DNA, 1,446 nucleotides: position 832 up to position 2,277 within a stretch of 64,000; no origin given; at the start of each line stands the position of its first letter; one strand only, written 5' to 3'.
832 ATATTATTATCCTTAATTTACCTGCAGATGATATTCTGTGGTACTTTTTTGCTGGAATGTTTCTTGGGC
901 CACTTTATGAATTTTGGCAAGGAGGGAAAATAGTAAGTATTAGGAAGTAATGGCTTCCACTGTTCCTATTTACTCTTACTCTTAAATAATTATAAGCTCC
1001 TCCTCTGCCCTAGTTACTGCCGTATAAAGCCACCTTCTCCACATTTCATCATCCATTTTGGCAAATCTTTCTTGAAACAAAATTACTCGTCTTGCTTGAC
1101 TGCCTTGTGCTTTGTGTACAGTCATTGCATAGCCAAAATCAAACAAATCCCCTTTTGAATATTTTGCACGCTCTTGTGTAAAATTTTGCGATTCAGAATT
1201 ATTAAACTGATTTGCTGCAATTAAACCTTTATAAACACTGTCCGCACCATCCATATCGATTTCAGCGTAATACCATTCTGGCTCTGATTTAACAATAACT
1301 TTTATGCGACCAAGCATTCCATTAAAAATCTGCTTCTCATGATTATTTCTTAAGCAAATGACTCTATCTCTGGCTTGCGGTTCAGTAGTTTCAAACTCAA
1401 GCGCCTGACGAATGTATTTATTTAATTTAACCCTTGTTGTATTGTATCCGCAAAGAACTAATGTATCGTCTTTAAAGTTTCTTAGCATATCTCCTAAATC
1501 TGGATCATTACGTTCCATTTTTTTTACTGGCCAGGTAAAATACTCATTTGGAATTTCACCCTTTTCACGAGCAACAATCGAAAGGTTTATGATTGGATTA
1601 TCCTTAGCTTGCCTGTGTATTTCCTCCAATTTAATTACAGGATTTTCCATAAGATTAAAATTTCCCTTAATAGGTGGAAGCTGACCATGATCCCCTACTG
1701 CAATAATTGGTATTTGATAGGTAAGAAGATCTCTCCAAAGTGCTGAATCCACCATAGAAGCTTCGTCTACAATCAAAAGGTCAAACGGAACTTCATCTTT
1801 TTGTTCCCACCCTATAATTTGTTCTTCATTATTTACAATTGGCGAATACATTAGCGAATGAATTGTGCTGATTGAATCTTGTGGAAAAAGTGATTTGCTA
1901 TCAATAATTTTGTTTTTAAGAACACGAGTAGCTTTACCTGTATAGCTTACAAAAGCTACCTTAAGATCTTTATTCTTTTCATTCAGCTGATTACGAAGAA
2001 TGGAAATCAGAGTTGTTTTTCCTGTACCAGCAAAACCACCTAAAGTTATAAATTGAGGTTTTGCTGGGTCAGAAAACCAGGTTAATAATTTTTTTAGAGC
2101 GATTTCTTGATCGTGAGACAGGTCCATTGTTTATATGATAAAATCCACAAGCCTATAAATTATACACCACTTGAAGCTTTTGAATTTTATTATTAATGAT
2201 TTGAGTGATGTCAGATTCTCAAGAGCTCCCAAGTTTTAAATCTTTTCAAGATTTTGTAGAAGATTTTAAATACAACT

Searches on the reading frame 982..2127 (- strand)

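Call 77: search_protein_families(library=pfam, proteins=[window:982-2127:-], max_evalue=0.00001)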
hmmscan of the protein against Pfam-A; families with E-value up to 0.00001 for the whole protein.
window:982-2127:- (381 aa): 9 families
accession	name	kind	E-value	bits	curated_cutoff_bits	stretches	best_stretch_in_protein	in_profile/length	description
PF13604.12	AAA_30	-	1.6e-19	70.8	27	1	3-182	2-164/191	AAA domain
PF13245.12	AAA_19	-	6.7e-19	68.8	25.1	1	25-153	12-132/134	AAA domain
PF13538.12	UvrD_C_2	-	3e-17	62.7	27.4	1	332-381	2-52/52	UvrD-like helicase C-terminal domain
PF01443.25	Viral_helicase1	-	2.1e-10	41.2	21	0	316-381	167-227/228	Viral superfamily 1 RNA helicase core domain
PF18335.7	SH3_13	-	1.4e-06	28.4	41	1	244-282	20-58/65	ATP-dependent RecD-like DNA helicase SH3 domain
PF05970.20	PIF1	-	3.2e-06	27.3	25.9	0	3-134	2-122/223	PIF1-like helicase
PF09848.15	SLFN-g3_helicase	-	3.4e-06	27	24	1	27-124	4-89/354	Schlafen group 3, DNA/RNA helicase domain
PF13086.12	AAA_11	-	6.3e-06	26.6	27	0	114-153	213-253/257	AAA domain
PF24883.2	NPHP3_N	-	6.5e-06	26.9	24.8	0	13-70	11-68/164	Nephrocystin 3, N-terminal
